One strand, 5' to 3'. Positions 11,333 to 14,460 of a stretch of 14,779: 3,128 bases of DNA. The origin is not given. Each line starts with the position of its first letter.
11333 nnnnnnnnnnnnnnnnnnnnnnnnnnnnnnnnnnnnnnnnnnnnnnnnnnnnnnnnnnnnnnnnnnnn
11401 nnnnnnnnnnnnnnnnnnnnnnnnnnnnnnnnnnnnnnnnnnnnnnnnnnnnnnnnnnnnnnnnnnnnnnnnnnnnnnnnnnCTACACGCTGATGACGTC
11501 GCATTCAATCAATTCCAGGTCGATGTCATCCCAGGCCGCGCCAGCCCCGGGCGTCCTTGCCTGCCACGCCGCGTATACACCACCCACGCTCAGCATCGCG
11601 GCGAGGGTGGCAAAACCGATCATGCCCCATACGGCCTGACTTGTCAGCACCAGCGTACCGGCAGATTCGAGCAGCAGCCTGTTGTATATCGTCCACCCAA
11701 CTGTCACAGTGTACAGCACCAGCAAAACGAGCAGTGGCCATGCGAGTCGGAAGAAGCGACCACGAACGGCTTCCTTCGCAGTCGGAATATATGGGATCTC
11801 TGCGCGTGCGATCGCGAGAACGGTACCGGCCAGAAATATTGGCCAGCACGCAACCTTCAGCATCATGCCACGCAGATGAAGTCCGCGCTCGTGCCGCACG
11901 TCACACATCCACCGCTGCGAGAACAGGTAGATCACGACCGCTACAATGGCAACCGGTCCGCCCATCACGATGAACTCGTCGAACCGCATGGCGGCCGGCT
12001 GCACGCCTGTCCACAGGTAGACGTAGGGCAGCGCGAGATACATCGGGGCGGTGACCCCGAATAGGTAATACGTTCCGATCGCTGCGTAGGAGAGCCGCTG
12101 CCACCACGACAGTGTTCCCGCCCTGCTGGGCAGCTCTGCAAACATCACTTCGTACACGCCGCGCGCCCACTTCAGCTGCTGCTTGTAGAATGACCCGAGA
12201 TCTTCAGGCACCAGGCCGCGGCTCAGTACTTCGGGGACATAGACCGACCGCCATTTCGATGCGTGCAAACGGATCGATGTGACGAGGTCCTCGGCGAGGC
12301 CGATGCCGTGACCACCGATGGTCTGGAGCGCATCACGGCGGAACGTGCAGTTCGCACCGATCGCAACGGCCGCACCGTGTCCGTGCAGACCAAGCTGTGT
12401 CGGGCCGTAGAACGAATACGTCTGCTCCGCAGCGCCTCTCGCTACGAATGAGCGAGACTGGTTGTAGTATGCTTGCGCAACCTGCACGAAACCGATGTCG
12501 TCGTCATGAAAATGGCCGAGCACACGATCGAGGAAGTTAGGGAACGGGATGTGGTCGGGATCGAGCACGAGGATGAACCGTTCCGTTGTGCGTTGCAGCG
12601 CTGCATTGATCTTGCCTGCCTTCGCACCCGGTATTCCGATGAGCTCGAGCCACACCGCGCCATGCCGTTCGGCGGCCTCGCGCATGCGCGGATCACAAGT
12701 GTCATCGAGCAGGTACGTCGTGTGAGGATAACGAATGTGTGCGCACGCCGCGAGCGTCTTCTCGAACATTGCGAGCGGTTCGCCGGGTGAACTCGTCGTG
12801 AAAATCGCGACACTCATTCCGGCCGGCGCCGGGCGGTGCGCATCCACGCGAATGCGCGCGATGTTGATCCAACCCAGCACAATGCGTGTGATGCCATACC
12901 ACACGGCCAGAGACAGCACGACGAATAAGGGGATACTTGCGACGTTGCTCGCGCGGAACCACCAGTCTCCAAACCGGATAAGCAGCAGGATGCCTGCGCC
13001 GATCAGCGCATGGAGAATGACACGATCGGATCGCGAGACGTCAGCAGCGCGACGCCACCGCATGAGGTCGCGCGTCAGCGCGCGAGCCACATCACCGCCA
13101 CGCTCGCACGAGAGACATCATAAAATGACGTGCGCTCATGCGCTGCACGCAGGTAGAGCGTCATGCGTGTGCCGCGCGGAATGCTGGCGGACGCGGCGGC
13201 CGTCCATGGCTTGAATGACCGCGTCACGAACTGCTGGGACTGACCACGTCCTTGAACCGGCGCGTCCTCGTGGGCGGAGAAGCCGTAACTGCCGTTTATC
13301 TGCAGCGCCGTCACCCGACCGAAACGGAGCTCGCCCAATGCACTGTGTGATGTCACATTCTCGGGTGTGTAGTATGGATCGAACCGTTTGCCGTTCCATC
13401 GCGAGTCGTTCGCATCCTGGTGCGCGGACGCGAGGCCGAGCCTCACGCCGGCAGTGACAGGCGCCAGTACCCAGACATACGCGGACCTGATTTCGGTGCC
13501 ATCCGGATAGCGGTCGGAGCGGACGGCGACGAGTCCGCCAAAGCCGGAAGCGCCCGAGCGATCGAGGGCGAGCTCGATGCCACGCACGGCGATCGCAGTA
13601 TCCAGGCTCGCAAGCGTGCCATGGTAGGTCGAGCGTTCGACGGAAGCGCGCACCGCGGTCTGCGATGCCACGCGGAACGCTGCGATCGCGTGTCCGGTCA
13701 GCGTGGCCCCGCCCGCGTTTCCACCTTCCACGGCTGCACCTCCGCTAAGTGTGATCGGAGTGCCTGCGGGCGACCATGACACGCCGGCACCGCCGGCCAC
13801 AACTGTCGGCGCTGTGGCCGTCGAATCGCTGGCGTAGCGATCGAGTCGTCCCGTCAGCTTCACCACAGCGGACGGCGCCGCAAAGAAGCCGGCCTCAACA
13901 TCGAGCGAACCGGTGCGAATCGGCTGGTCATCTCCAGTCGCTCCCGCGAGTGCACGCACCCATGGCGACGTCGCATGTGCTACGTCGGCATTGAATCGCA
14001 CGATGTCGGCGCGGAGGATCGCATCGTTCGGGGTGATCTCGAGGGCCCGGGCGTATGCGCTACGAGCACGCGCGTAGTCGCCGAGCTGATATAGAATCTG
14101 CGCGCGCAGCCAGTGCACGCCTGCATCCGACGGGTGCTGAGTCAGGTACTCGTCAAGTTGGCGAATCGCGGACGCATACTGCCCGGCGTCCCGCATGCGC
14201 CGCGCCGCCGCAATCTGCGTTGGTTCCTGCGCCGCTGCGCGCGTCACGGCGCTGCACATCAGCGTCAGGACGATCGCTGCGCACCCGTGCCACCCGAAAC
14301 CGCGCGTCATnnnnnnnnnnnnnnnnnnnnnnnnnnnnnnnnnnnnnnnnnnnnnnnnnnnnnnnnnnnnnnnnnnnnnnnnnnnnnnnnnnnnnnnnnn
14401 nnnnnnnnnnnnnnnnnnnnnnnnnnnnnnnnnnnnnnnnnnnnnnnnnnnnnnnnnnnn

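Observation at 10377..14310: Compact three-gene synthase-dependent exopolysaccharide module: TPR/beta-barrel porin, GT2 synthase and GH26-like hydrolase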

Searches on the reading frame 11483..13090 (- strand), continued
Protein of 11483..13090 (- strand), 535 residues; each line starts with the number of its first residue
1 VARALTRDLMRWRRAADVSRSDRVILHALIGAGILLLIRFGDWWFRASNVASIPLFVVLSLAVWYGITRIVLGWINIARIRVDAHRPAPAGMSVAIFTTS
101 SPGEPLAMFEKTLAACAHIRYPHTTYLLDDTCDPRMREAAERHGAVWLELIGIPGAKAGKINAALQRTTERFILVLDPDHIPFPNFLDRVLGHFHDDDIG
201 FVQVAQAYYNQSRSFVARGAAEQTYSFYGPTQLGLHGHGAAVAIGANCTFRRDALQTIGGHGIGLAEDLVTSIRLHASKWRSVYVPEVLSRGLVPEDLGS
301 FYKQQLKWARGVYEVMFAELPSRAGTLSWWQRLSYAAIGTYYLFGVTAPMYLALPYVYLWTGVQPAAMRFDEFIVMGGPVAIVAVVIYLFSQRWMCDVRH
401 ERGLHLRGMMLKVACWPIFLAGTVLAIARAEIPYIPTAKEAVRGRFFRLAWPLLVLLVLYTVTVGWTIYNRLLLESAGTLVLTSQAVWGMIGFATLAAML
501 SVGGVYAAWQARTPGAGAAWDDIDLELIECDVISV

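Call 91: get_annotated_region(hit=H56, flank=6000)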
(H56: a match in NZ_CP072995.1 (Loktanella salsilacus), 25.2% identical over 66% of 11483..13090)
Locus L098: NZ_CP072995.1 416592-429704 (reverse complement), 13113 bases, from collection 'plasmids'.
description: Loktanella salsilacus strain 1A07899 plasmid plas1, complete sequence
organism: Loktanella salsilacus (NCBI taxid 195913)
taxonomy: Bacteria; Pseudomonadota; Alphaproteobacteria; Rhodobacterales; Roseobacteraceae; Loktanella; Loktanella salsilacus
host: -; source: -; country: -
typing (MOB-suite, as given by PLSDB): non-mobilizable
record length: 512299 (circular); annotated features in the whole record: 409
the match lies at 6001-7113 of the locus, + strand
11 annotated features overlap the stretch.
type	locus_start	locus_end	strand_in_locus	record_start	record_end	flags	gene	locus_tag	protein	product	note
CDS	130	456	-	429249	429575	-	-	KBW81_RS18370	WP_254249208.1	hypothetical protein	-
CDS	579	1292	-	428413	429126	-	-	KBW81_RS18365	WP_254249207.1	IS6 family transposase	-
CDS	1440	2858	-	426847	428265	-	-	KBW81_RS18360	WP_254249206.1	tetratricopeptide repeat protein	-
CDS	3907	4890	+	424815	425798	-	-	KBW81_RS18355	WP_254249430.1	UDP-glucuronic acid decarboxylase family protein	-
CDS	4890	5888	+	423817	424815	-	galE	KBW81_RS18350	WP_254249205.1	UDP-glucose 4-epimerase GalE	GO:0006012 - galactose metabolic process [Evidence IEA]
CDS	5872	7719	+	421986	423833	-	-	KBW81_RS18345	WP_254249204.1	glycosyltransferase family 2 protein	-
CDS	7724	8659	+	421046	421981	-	-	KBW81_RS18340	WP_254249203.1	glycosyl hydrolase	-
CDS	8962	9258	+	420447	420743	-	-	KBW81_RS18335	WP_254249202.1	hypothetical protein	-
CDS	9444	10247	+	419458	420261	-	-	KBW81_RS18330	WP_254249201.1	glycosyl hydrolase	-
CDS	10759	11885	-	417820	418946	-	-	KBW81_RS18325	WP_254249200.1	IS3 family transposase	-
CDS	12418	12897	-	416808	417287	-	-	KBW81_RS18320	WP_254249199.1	hypothetical protein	-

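Call 92: get_annotated_region(hit=H53, flank=6000)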
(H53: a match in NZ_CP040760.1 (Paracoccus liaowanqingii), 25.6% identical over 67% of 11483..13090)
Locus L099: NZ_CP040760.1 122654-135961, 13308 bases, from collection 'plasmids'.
description: Paracoccus liaowanqingii strain 2251 plasmid unnamed6, complete sequence
organism: Paracoccus liaowanqingii (NCBI taxid 2560053)
taxonomy: Bacteria; Pseudomonadota; Alphaproteobacteria; Rhodobacterales; Paracoccaceae; Paracoccus; Paracoccus liaowanqingii
host: -; source: Tibetan antelope,cell culture,feces; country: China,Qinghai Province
typing (MOB-suite, as given by PLSDB): non-mobilizable
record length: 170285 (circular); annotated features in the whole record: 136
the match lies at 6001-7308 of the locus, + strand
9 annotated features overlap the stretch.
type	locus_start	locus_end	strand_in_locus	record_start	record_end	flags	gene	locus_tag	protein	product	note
CDS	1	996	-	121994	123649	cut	-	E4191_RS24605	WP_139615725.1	family 16 glycosylhydrolase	GO:0005975 - carbohydrate metabolic process [Evidence IEA]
CDS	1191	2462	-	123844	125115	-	opgC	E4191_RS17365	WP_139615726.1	OpgC domain-containing protein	-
CDS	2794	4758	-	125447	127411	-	-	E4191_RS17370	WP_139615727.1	SpoIIE family protein phosphatase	-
CDS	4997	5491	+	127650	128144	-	-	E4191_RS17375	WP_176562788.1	GAF domain-containing protein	-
CDS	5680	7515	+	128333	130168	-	-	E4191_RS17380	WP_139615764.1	glycosyltransferase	-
CDS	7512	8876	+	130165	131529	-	-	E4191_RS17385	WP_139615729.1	DUF3131 domain-containing protein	-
CDS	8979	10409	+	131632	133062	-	-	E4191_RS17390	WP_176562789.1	DUF3131 domain-containing protein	-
CDS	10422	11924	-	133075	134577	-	-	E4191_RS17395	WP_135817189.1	DUF3131 domain-containing protein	-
CDS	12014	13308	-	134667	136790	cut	-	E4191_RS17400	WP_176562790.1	tetratricopeptide repeat protein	-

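Call 98: search_solved_structures(query=A3, max_evalue=0.01)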
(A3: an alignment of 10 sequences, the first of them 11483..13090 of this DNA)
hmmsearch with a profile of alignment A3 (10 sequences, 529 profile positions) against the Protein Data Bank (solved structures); distinct sequences matched with E-value up to 0.01: 16.
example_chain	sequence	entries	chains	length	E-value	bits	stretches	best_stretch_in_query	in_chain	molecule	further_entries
5ej1_A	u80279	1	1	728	5.7e-42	147.3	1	29-386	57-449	Putative cellulose synthase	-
4hg6_A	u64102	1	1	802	7.6e-42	146.9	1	29-386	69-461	Cellulose Synthase Subunit A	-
4p00_A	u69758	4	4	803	7.6e-42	146.9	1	29-386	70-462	Cellulose Synthase A subunit | Cellulose Synthase subunit A | Putative cellulose synthase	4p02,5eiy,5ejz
7lby_A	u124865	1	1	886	4.7e-35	124.5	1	22-360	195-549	Cellulose synthase catalytic subunit [UDP-forming]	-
9b8v_E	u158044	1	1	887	4.7e-35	124.5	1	22-360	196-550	Cellulose synthase catalytic subunit [UDP-forming]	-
9fmv_A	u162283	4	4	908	4.9e-35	124.4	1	22-360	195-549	Cellulose synthase catalytic subunit [UDP-forming]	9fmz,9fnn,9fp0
6wlb_A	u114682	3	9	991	2.9e-13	52.6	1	264-391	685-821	Cellulose synthase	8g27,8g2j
8vht_A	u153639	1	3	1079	4.7e-13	51.9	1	265-361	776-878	Cellulose synthase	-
7d5k_A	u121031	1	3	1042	7.6e-13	51.2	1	265-379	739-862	Cellulose synthase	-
8vi0_A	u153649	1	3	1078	3.4e-10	42.5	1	265-448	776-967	Cellulose synthase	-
7ck3_A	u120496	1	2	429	9.7e-09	37.7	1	265-311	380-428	Cellulose synthase A catalytic subunit 3 [UDP-forming],Cellulose synthase A catalytic subu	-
8dqk_A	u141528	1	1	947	2.1e-08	36.6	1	264-378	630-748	Cellulose synthase-like CslF6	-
8vhz_A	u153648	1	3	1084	2.6e-07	33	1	265-362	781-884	Cellulose synthase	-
7ck1_A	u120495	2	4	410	2.1e-06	29.9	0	157-258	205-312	Cellulose synthase A catalytic subunit 3 [UDP-forming],Cellulose synthase A catalytic subu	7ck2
7wjm_A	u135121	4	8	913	0.0019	20.2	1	264-391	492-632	Chitin synthase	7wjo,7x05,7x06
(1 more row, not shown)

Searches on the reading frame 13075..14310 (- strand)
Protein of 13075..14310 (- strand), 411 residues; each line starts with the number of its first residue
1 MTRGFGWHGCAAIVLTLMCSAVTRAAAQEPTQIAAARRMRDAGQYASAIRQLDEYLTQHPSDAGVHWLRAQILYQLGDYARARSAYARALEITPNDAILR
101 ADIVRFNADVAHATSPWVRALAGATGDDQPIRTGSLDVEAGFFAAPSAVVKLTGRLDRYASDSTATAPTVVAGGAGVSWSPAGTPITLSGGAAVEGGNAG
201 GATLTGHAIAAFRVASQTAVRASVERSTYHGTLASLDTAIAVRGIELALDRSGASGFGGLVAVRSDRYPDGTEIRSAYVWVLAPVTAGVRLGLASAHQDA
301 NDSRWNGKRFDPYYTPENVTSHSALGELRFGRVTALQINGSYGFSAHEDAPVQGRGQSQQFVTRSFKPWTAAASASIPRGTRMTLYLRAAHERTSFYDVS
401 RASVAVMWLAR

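Call 7: search_protein_families(library=pfam, proteins=[window:13075-14310:-], max_evalue=0.01)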
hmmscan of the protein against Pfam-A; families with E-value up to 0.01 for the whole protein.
window:13075-14310:- (411 aa): 14 families
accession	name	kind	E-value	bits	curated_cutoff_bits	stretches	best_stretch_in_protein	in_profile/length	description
PF13432.12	TPR_16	-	5e-11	43.3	32.7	1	34-97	2-65/65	Tetratricopeptide repeat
PF13428.12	TPR_14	-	1.9e-10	40.8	23.5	2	65-100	3-38/44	Tetratricopeptide repeat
PF07719.23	TPR_2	-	1.8e-09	37.4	27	1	64-96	2-34/34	Tetratricopeptide repeat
PF14559.12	TPR_19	-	2.2e-09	38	25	1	41-97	3-59/68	Tetratricopeptide repeat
PF13414.12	TPR_11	-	1.4e-08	34.7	26.8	2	71-98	2-29/42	TPR repeat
PF13181.12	TPR_8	-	3e-05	24.3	25.7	1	65-96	3-34/34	Tetratricopeptide repeat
PF13371.12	TPR_9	-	5.8e-05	23.5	35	1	61-100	27-66/73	Tetratricopeptide repeat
PF13429.12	TPR_15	-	9.6e-05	22.4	26.2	1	33-114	117-197/280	Tetratricopeptide repeat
PF00515.34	TPR_1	-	0.00015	21.8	27.8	1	69-96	7-34/34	Tetratricopeptide repeat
PF12895.13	ANAPC3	-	0.00029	21.5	27.2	1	38-87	32-80/82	Anaphase-promoting complex, cyclosome, subunit 3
PF13424.12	TPR_12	-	0.00045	20.8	30.1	1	42-93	22-75/77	Tetratricopeptide repeat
PF13174.12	TPR_6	-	0.00055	20.9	26.3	0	68-91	5-28/33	Tetratricopeptide repeat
PF23914.1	TPR_CcmH_CycH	-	0.00082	19.7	42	1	39-96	97-154/158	Cytochrome c-type biogenesis protein H TPR domain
PF09976.15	TPR_21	-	0.0056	16.9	25.5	1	34-97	118-180/193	Tetratricopeptide repeat-like domain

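Call 8: search_protein_families(library=ncbifam, proteins=[window:13075-14310:-], max_evalue=0.01)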
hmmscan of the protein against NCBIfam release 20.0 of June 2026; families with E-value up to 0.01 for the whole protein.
window:13075-14310:- (411 aa): 10 families
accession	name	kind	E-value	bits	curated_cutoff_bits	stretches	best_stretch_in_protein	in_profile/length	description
TIGR02917.1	PEP_TPR_lipo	equivalog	7.4e-08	30.7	312.2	1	15-105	5-98/899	XrtA/PEP-CTERM system TPR-repeat protein PrsT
TIGR02521.1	type_IV_pilW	equivalog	5.9e-07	29.3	154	1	38-97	40-99/234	type IV pilus biogenesis/stability protein PilW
NF052415.1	T3SS_chap_SctY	equivalog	4.9e-06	27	70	1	38-91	49-105/106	type III secretion apparatus assembly chaperone SctY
TIGR02795.1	tol_pal_ybgF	equivalog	0.0001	22.9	90.1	1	34-95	7-71/119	tol-pal system protein YbgF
NF033920.0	C39_PA2778_fam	equivalog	0.0001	21.8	150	1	17-97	144-224/255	PA2778 family cysteine peptidase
NF040959.1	MamA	equivalog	0.00013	21.5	200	1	37-96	45-104/204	magnetosome protein MamA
TIGR03939.1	PGA_TPR_OMP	equivalog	0.00071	17.9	366.65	0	22-97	113-188/800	poly-beta-1,6 N-acetyl-D-glucosamine export porin PgaA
NF008520.0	PRK11447.1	equivalog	0.0013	16.6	858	1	29-111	573-649/1157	cellulose synthase complex outer membrane protein BcsC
NF041522.1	TPR_sll0314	equivalog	0.0014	18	225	1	36-90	187-241/275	Sll0314/Alr1548 family TPR repeat-containing protein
NF047371.1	FlcA_CTERM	equivalog_domain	0.0073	14.8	300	1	43-93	487-537/646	periplasmic flagellar collar protein FlcA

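Call 11: search_solved_structures(query=window:13075-14310:-, max_evalue=1)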
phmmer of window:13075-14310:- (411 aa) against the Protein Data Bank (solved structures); distinct sequences matched with E-value up to 1: 44.
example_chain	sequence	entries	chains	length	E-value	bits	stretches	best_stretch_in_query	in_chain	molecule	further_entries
9qhb_A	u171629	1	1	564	4.6e-09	39.2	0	42-97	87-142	Engineered tetratricopeptide repeat protein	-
3kd7_A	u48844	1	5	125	2.3e-08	36.9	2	42-101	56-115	CTPR390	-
7obi_A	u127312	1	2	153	2.2e-06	30.4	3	40-97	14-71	CTPR-rv4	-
5hrz_A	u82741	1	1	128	4.9e-06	29.3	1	35-97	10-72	TPR domain protein 1na0C3_3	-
9qhc_A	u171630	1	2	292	5.6e-06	29.1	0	42-100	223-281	Engineered tetratricopeptide repeat protein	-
1na0_A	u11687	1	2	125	1.4e-05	27.8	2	42-101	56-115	designed protein CTPR3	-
6v8e_A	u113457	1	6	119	1.9e-05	27.3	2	42-97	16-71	Designed protein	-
2wqh_A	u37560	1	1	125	2.8e-05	26.8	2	42-101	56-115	CTPR3Y3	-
8ump_A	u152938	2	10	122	3.1e-05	26.6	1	42-97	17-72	T33-ml35-redesigned-TPR-domain-fold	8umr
1w3b_A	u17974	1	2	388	4.7e-05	26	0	43-103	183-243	UDP-N-ACETYLGLUCOSAMINE--PEPTIDE N-ACETYLGLUCOSAMINYLTRANSFERASE 110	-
8cus_A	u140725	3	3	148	6.2e-05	25.6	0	42-96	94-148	I432-1(NaCl) Chain A | I432-1(Imd) Chain A | I432-1-X3 Chain A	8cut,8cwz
6eou_A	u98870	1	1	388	7.4e-05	25.4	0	43-103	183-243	UDP-N-acetylglucosamine--peptide N-acetylglucosaminyltransferase 110 kDa subunit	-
8far_A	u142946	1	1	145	9.4e-05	25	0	42-96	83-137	I432-1-CC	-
8bu0_A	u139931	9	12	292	0.00013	24.6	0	42-101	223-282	Consensus tetratricopeptide repeat protein | Crystal structure of an 8-repeat consensus TPR superhelix with Zinc. | Monomer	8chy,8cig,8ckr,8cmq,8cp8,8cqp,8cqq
6vfi_B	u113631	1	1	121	0.00036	23.1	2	42-97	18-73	O43_dn18B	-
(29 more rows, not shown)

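Call 12: find_homologous_proteins(query=window:13075-14310:-)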
Query window:13075-14310:- (411 aa): 1 proteins with E <= 0.001 among 8000 candidates.
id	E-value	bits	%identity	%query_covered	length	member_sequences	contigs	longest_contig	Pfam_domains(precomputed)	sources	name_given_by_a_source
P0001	9.1e-265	896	100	100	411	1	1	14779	PF14559.13,PF13414.13,PF13432.13,PF13428.13,PF07719.24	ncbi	ncbi:MAG: tetratricopeptide repeat protein [Longimicrobiales bacterium]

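Call 30: find_related_loci(query=A1, collection=genome_contigs, flank=7000)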
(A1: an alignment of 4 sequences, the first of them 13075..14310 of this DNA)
Query A1 (411 aa) in genome_contigs; peptide patterns used: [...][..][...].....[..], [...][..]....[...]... (x = any residue, [..] = any of these).
46 stretches matched a pattern; 8 encode a relative of the query (tblastn E <= 1e-3); 8 distinct loci.
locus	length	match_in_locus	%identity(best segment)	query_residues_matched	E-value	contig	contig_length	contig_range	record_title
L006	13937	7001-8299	40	10-409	1e-90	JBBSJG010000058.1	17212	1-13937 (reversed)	MAG: Longimicrobiales bacterium isolate LS4_maxbin2.074 LS4_maxbin2.074_K_819269_L_17212_cov_17.1081, whole genome shotg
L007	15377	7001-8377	34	7-407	9e-54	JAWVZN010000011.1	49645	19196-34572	MAG: Gemmatimonadota bacterium isolate HN14.bin.30 k141_271615_length_49645_cov_184.0399, whole genome shotgun sequence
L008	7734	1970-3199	34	10-407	3e-49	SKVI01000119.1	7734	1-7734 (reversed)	MAG: Gemmatimonadetes bacterium isolate CSSed162cmB_156 CSSed16-2cmB-41597, whole genome shotgun sequence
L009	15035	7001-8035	33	68-404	1e-36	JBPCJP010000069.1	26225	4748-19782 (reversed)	MAG: Gemmatimonadaceae bacterium isolate TH_ant_mag_29 S1Ck127_8696025_flag_0_multi_11.9865_len_26225, whole genome shot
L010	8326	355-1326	34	101-397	3e-34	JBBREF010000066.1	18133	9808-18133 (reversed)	MAG: Gemmatimonadales bacterium isolate Co_metawrap_2489 Cmw_2489_k141_12898892_length_18133_cov_9.0000, whole genome sh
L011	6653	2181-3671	27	23-401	2e-33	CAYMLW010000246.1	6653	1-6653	MAG TPA_asm: uncultured Gemmatimonadaceae bacterium isolate SRP141376_co2_92 genome assembly, contig: NODE_19861_length_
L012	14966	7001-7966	29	116-406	3e-27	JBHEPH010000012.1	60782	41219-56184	MAG: Gemmatimonadales bacterium isolate S6_bin.68.strict S6_NODE_12, whole genome shotgun sequence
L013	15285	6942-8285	32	33-404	2e-34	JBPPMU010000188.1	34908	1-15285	MAG: Gemmatimonadaceae bacterium isolate BIOS2019_out_036 k131_1803165, whole genome shotgun sequence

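Call 33: predict_structure(alignment_id=A2)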
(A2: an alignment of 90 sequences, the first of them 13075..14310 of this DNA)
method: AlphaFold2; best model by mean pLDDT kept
length: 411 residues; sequences in the alignment: 90
mean_pLDDT: 92.4   pTM: 0.81
mean pLDDT of the five models: 92.4, 92.2, 91.9, 91.6, 91.2
residues with pLDDT >= 90: 334; 70-90: 49; 50-70: 21; < 50: 7
segments of 3 or more residues with pLDDT < 50: 1-6
pLDDT, mean of each block of 10 residues (from residue 1): 47 63 61 94 93 97 98 92 97 97 91 93 94 97 93 97 90 97 90 86 96 93 97 90 98 95 98 98 97 99 94 97 98 96 98 89 98 97 97 96 98 80
secondary structure, 60 per line:
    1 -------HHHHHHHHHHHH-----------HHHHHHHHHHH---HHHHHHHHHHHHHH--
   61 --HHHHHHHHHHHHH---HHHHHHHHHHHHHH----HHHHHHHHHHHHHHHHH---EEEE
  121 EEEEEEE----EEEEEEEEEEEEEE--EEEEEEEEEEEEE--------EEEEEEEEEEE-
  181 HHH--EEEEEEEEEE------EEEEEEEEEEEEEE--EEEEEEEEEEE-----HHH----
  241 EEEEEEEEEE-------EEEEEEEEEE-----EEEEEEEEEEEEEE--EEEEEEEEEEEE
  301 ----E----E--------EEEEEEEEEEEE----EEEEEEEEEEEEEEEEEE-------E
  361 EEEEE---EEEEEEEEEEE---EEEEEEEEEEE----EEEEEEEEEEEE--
elements in order: H8-19 H31-41 H45-58 H63-75 H79-92 H97-113 E117-127 E132-145 E148-160 E169-179 E186-195 E202-215 E218-228 E241-250 E258-267 E273-286 E289-300 E319-330 E335-352 E360-365 E369-379 E383-393 E398-409
